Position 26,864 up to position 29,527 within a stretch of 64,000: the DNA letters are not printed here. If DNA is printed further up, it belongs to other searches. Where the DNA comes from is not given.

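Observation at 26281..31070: TPR / ferredoxin-FrhB-like::pyruvyltransferase fusion / GT2-TPR trio directly upstream of flagellin: candidate flagellin glycan (pyruvylation?) system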

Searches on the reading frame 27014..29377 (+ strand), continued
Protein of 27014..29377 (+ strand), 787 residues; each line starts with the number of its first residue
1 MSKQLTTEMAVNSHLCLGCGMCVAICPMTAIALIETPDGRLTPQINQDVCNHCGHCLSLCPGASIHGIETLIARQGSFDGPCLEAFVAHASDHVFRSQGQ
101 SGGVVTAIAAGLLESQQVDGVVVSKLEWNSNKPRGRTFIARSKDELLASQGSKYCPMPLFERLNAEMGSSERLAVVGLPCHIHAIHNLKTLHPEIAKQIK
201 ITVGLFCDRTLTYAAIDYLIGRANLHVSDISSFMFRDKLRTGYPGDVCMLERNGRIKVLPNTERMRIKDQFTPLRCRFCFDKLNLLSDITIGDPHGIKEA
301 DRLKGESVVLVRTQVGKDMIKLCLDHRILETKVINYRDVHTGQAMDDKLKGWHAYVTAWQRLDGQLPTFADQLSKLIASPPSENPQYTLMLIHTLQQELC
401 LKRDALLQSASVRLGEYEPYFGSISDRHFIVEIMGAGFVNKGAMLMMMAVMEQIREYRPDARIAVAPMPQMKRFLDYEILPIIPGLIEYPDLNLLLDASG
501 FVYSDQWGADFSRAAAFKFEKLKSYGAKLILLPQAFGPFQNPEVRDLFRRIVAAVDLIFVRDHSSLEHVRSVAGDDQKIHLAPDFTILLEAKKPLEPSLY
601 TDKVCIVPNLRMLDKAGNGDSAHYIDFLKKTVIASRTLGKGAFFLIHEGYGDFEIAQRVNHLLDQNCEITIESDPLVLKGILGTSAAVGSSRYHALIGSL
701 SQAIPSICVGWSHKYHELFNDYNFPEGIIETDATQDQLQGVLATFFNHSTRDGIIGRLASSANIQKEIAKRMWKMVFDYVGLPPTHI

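Call 87: search_protein_families(library=pfam, proteins=[L044:8773-9879:+, L052:8844-9989:+, L059:8877-9971:+, L071:8947-9999:+, L075:8883-9947:+, L081:8868-9938:+, L047:8707-10023:+, L047:7604-8710:+, L065:8617-10002:+, L069:8898-9671:+], max_evalue=0.0001)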
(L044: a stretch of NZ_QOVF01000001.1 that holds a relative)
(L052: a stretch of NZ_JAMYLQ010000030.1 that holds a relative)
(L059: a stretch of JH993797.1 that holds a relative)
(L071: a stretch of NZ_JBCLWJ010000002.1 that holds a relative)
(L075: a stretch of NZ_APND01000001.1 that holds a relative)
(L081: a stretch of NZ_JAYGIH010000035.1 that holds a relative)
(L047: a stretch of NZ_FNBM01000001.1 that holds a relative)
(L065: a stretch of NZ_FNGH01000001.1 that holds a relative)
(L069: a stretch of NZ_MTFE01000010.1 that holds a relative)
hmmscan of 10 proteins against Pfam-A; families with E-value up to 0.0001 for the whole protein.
L044:8773-9879:+ (368 aa): 2 families
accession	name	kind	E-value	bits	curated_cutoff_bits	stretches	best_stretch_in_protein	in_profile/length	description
PF00881.29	Nitroreductase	-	2.2e-24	87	23.5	2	195-248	2-55/167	Nitroreductase family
PF14512.11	TM1586_NiRdase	-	6.6e-08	32.9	27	0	211-239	158-186/215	Putative TM nitroreductase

L052:8844-9989:+ (381 aa): 2 families
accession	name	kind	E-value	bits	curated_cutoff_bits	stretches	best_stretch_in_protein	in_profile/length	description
PF00881.29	Nitroreductase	-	7.1e-23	82.1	23.5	2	216-270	3-57/167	Nitroreductase family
PF14512.11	TM1586_NiRdase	-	8.2e-09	35.8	27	0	311-372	89-144/215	Putative TM nitroreductase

L059:8877-9971:+ (364 aa): 2 families
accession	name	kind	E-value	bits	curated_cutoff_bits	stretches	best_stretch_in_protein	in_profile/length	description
PF00881.29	Nitroreductase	-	6.1e-24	85.5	23.5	2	199-250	3-54/167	Nitroreductase family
PF14512.11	TM1586_NiRdase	-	9.6e-10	38.9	27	0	216-242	160-186/215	Putative TM nitroreductase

L071:8947-9999:+ (350 aa): 2 families
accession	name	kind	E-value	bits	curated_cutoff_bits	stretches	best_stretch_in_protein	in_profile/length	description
PF00881.29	Nitroreductase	-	2e-25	90.3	23.5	2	184-230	2-48/167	Nitroreductase family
PF14512.11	TM1586_NiRdase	-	1.3e-06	28.6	27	0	202-231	160-189/215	Putative TM nitroreductase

L075:8883-9947:+ (354 aa): 2 families
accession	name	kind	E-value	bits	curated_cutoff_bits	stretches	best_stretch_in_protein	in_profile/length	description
PF00881.29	Nitroreductase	-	3.3e-22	79.9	23.5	2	183-230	2-49/167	Nitroreductase family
PF14512.11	TM1586_NiRdase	-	3.2e-08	33.9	27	0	284-346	94-149/215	Putative TM nitroreductase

L081:8868-9938:+ (356 aa): 2 families
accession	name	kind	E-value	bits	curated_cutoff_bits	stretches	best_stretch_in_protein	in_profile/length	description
PF00881.29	Nitroreductase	-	9.3e-25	88.2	23.5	2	191-242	3-54/167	Nitroreductase family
PF14512.11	TM1586_NiRdase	-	1.8e-09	38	27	0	208-237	160-189/215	Putative TM nitroreductase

L047:8707-10023:+ (438 aa): 2 families
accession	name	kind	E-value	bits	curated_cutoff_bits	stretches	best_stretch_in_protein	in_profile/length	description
PF01943.22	Polysacc_synt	-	1.8e-27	96.9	28.2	1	15-276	4-271/274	Polysaccharide biosynthesis protein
PF13440.11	Polysacc_synt_3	-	3e-23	83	23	1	36-327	1-291/293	Polysaccharide biosynthesis protein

L047:7604-8710:+ (368 aa): 2 families
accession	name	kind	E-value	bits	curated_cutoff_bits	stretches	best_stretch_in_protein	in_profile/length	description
PF00881.29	Nitroreductase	-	6e-24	85.5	23.5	2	196-239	3-46/167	Nitroreductase family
PF14512.11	TM1586_NiRdase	-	3e-09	37.2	27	0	211-245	158-193/215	Putative TM nitroreductase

L065:8617-10002:+ (461 aa): 2 families
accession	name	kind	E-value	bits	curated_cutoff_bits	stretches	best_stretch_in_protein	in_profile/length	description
PF04432.18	FrhB_FdhB_C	-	1.1e-30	107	23.3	1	180-349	3-148/150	Coenzyme F420 hydrogenase/dehydrogenase, beta subunit C terminus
PF04422.18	FrhB_FdhB_N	-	2.2e-12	47.4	22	1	95-171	2-77/78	Coenzyme F420 hydrogenase/dehydrogenase, beta subunit N-term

L069:8898-9671:+ (257 aa): 3 families
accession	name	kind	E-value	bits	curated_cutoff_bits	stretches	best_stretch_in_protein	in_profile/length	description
PF00072.30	Response_reg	-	4.9e-26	91.5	30.2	1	7-115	1-108/111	Response regulator receiver domain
PF12833.13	HTH_18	-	6.6e-21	74.8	33.6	1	173-251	1-79/80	Helix-turn-helix domain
PF00165.29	HTH_AraC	-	2.4e-12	47.1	26.6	1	215-250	7-41/42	Bacterial regulatory helix-turn-helix proteins, AraC family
